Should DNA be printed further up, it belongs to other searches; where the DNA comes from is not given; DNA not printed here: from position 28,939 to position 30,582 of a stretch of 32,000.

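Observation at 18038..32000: Surface-glycan locus: secreted TIGR03790-like protein divergent from an MsbA/PglK-type ABC half-transporter and a translationally coupled glycosyltransferase operon, with no Wzx/Wzy, Wzm/Wzt or priming transferase in view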

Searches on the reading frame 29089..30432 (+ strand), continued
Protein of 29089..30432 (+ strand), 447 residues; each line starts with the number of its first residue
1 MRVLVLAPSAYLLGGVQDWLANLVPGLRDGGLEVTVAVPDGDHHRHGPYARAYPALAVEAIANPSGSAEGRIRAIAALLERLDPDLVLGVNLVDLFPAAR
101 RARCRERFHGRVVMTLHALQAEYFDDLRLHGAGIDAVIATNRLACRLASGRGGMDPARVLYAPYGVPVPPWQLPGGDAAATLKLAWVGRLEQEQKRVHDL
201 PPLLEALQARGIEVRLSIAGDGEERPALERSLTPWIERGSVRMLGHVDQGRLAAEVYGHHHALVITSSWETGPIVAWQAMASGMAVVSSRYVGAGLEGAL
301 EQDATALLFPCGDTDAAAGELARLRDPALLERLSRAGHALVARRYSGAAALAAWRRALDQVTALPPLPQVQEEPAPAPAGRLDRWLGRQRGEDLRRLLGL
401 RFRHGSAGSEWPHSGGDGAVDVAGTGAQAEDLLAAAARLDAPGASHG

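Call 21: find_homologous_proteins(query=L011:18842-20299:+, max_evalue=0.001)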
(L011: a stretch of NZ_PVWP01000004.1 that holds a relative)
Query L011:18842-20299:+ (485 aa): 277 proteins with E <= 0.001 among 8000 candidates; the best 120 are listed.
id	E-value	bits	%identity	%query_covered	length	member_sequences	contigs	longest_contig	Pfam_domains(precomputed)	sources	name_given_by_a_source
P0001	1.6e-283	958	93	94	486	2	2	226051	-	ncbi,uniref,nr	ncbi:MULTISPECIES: hypothetical protein [unclassified Cyanobium]|uniref:hypothetical protein n=1 Tax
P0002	9.7e-279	943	90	95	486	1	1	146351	-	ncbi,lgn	-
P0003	1.1e-278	943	90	95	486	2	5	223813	-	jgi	jgi:hypothetical protein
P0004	2.6e-276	935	88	100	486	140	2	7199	-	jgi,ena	jgi:hypothetical protein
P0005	4.9e-274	927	88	100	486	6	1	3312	-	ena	-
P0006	5.3e-272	921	91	94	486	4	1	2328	-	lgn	-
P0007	2.6e-268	908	87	100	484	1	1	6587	-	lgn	-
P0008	3.9e-267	904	84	100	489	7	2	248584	-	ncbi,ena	-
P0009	3.7e-266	901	88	94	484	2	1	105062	-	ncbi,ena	-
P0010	1.3e-261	886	84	100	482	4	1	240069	-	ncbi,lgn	-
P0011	3.2e-258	875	85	94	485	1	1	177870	-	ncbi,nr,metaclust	ncbi:MAG: hypothetical protein ER33_03610 [Cyanobium sp. CACIAM 14]|nr:MAG: hypothetical protein ER3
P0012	1.8e-257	873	90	95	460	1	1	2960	-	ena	-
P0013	1.8e-256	869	84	94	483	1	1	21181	-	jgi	jgi:hypothetical protein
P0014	9.1e-253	857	84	94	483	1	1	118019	-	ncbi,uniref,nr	ncbi:hypothetical protein [Synechococcus sp. CCY 9618]|uniref:hypothetical protein n=1 Tax=Synechoco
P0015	1.8e-192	658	86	71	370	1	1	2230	-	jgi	jgi:hypothetical protein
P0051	9.0e-158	544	55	91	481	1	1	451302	-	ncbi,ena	-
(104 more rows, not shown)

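Call 22: find_encoding_contigs(protein=P0001, flank=10000, max_places=2)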
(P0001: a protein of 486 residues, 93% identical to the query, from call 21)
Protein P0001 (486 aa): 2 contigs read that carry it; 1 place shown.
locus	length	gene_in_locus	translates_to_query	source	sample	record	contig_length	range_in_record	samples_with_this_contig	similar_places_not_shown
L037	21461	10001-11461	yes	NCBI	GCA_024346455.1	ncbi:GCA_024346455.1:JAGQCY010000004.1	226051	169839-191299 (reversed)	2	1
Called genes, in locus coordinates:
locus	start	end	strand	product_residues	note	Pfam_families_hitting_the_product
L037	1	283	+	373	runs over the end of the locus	-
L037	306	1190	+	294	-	-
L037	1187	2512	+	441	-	PF13439:Glyco_transf_4, PF00534:Glycos_transf_1, PF13692:Glyco_trans_1_4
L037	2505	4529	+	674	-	PF00535:Glycos_transf_2 (weak), PF02709:Glyco_transf_7C, PF00535:Glycos_transf_2, PF10111:Glyco_tranf_2_2, PF13641:Glyco_tranf_2_3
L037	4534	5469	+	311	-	PF00535:Glycos_transf_2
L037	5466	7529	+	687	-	PF00535:Glycos_transf_2, PF13641:Glyco_tranf_2_3, PF20706:GT4-conflict, PF00534:Glycos_transf_1, PF13692:Glyco_trans_1_4, PF13524:Glyco_trans_1_2 (weak)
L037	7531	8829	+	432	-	-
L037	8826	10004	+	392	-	PF13439:Glyco_transf_4, PF13579:Glyco_trans_4_4, PF20706:GT4-conflict, PF00534:Glycos_transf_1, PF13692:Glyco_trans_1_4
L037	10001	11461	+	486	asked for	-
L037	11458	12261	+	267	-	PF00535:Glycos_transf_2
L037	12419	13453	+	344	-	PF00106:adh_short (weak), PF01073:3Beta_HSD, PF01370:Epimerase, PF02719:Polysacc_synt_2, PF04321:RmlD_sub_bind, PF08659:KR (weak), PF16363:GDP_Man_Dehyd, PF07993:NAD_binding_4 (weak)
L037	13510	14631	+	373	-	PF20706:GT4-conflict, PF00534:Glycos_transf_1, PF13692:Glyco_trans_1_4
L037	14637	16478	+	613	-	PF13522:GATase_6, PF13537:GATase_7, PF00733:Asn_synthase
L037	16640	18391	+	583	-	PF02543:Carbam_trans_N, PF16861:Carbam_trans_C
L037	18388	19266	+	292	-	PF00535:Glycos_transf_2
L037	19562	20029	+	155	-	-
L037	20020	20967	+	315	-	-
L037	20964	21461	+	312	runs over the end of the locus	PF00953:Glycos_transf_4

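Call 23: find_encoding_contigs(protein=P0051, flank=10000, max_places=2)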
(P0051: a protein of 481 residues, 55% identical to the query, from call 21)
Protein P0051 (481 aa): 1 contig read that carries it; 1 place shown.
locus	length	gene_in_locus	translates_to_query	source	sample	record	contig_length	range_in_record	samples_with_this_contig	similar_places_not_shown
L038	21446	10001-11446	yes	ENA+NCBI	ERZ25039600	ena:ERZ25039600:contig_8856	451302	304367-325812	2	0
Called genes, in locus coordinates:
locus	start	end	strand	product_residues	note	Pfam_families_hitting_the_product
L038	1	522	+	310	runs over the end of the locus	PF00535:Glycos_transf_2, PF10111:Glyco_tranf_2_2, PF13641:Glyco_tranf_2_3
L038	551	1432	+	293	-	PF00535:Glycos_transf_2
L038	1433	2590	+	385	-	PF26337:Gtf3_C (weak)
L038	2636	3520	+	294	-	-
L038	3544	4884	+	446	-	PF13439:Glyco_transf_4 (weak), PF00534:Glycos_transf_1, PF13692:Glyco_trans_1_4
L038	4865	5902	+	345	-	PF10111:Glyco_tranf_2_2 (faint), PF00535:Glycos_transf_2 (weak), PF02709:Glyco_transf_7C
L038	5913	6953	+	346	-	PF00535:Glycos_transf_2, PF10111:Glyco_tranf_2_2, PF13641:Glyco_tranf_2_3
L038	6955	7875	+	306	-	PF13641:Glyco_tranf_2_3 (weak), PF00535:Glycos_transf_2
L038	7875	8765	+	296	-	PF00535:Glycos_transf_2, PF13641:Glyco_tranf_2_3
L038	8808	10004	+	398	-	PF13439:Glyco_transf_4, PF13579:Glyco_trans_4_4, PF20706:GT4-conflict, PF00534:Glycos_transf_1, PF13692:Glyco_trans_1_4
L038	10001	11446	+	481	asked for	-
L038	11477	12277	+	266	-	PF00535:Glycos_transf_2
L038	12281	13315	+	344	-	PF00106:adh_short (weak), PF01073:3Beta_HSD, PF01370:Epimerase, PF02719:Polysacc_synt_2, PF04321:RmlD_sub_bind, PF08659:KR (weak), PF16363:GDP_Man_Dehyd, PF07993:NAD_binding_4 (weak)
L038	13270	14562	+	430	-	PF20706:GT4-conflict, PF00534:Glycos_transf_1, PF13692:Glyco_trans_1_4, PF13524:Glyco_trans_1_2 (faint)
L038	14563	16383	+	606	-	PF13522:GATase_6, PF13537:GATase_7, PF00733:Asn_synthase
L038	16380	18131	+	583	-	PF02543:Carbam_trans_N, PF16861:Carbam_trans_C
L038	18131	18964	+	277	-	PF00535:Glycos_transf_2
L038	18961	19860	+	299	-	-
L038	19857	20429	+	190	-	PF02698:DUF218 (weak)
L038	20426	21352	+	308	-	PF00953:Glycos_transf_4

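Call 24: find_related_loci(query=L038:20426-21352:+, collection=metagenome_contigs, flank=10000)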
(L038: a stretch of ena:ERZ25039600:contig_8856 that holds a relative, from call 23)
Query L038:20426-21352:+ (308 aa) in metagenome_contigs; peptide patterns used: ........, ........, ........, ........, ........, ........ (x = any residue, [..] = any of these).
600 stretches matched a pattern (row limit reached: there are more); 226 encode a relative of the query (tblastn E <= 1e-3); the best 80 are kept; 80 distinct loci.
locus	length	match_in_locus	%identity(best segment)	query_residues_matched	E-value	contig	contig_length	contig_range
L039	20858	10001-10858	61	20-308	7e-112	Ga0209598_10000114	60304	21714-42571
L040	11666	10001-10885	63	15-307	3e-111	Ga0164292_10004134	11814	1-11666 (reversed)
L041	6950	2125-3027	61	5-308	3e-109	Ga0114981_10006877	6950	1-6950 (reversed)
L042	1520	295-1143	64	23-308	5e-117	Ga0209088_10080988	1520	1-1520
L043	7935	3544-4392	63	23-308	3e-107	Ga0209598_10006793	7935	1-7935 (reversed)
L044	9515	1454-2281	61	23-301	2e-106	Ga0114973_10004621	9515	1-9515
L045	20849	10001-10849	63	23-308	4e-106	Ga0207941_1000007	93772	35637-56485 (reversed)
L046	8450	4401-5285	64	15-307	4e-106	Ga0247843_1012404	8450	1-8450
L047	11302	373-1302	61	6-301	1e-104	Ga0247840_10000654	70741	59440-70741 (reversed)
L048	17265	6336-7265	60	6-301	8e-105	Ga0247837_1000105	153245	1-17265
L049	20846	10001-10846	60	23-307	9e-105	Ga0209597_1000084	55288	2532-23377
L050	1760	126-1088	58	8-307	4e-111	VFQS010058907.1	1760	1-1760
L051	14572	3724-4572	61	23-308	2e-104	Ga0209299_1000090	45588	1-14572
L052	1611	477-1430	59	3-307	9e-112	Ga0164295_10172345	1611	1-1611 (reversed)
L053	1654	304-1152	61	23-308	8e-111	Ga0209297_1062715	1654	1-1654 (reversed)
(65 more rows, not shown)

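Call 29: search_protein_families(library=pfam, proteins=[L049:10950-13136:+, L049:13133-14053:+, L049:14043-14720:+, L049:14779-15318:+, L049:15347-17875:-, L049:17949-19238:+, L049:19111-20442:+, L049:8943-9902:+, L037:19562-20029:+, L037:20020-20967:+], max_evalue=0.01)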
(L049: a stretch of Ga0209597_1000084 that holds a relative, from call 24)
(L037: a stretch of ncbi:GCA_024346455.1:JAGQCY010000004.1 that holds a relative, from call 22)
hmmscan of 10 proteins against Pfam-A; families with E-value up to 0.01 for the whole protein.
L049:10950-13136:+ (728 aa): 8 families
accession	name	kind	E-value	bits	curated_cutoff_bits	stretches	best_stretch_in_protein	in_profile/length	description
PF02719.21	Polysacc_synt_2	-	7.5e-114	380.3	20.2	1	364-652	1-289/293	Polysaccharide biosynthesis protein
PF01370.27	Epimerase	-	1.2e-16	61.3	20.9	1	364-575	1-224/240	NAD dependent epimerase/dehydratase family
PF01073.25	3Beta_HSD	-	1.2e-08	34.8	22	1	365-493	1-122/280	3-beta hydroxysteroid dehydrogenase/isomerase family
PF16363.11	GDP_Man_Dehyd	-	2.2e-08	34.4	27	1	365-488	1-130/332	GDP-mannose 4,6 dehydratase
PF04321.23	RmlD_sub_bind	-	2.1e-07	30.8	27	1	364-489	3-103/287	RmlD substrate binding domain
PF13727.12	CoA_binding_3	-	3.5e-06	27.6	25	1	146-319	9-175/175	CoA-binding domain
PF13460.12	NAD_binding_10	-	2e-05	25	27.2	1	368-493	1-104/184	NAD(P)H-binding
PF00106.31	adh_short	-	0.0008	19.4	26.6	1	362-428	1-64/195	short chain dehydrogenase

L049:13133-14053:+ (306 aa): 1 family
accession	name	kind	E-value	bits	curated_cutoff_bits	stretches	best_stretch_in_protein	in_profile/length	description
PF09721.15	Exosortase_EpsH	-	6.7e-27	94.9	25.7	1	35-282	11-251/254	Transmembrane exosortase (Exosortase_EpsH)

L049:14043-14720:+ (225 aa): 0 families

L049:14779-15318:+ (179 aa): 1 family
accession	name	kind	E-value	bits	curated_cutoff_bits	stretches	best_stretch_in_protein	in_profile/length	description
PF00782.25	DSPc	-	9.8e-05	22.6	33.5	1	70-166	33-127/133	Dual specificity phosphatase, catalytic domain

L049:15347-17875:- (842 aa): 5 families
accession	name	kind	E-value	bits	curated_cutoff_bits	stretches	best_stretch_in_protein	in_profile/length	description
PF13614.12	AAA_31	-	9e-10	39.2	27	1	551-675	2-131/177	AAA domain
PF01656.29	CbiA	-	4.1e-08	33.7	25.4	1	553-668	1-54/125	CobQ/CobB/MinD/ParA nucleotide binding domain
PF10609.15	ParA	-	4.5e-06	26.7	27.1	1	552-725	5-176/246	NUBPL iron-transfer P-loop NTPase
PF05837.17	CENP-H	-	0.00096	19.5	29.9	0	322-397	32-107/202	Centromere protein H (CENP-H)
PF06564.18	CBP_BcsQ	-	0.0068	16.4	21.3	0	553-670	4-124/234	Cellulose biosynthesis protein BcsQ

L049:17949-19238:+ (429 aa): 3 families
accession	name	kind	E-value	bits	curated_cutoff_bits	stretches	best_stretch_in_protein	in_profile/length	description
PF10531.15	SLBB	-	4.1e-21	75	27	2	304-355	2-51/55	SLBB domain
PF22461.2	SLBB_2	-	8.8e-21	74.3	27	2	304-383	3-79/79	SLBB domain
PF02563.21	Poly_export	-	8.4e-12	45.5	28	1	119-189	7-75/77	Polysaccharide biosynthesis/export protein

L049:19111-20442:+ (443 aa): 0 families

L049:8943-9902:+ (319 aa): 0 families

L037:19562-20029:+ (155 aa): 1 family
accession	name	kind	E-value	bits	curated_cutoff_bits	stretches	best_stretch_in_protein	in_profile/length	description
PF02698.23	DUF218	-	8.7e-05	22.9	27.6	1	11-107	16-104/133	DUF218 domain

L037:20020-20967:+ (315 aa): 0 families
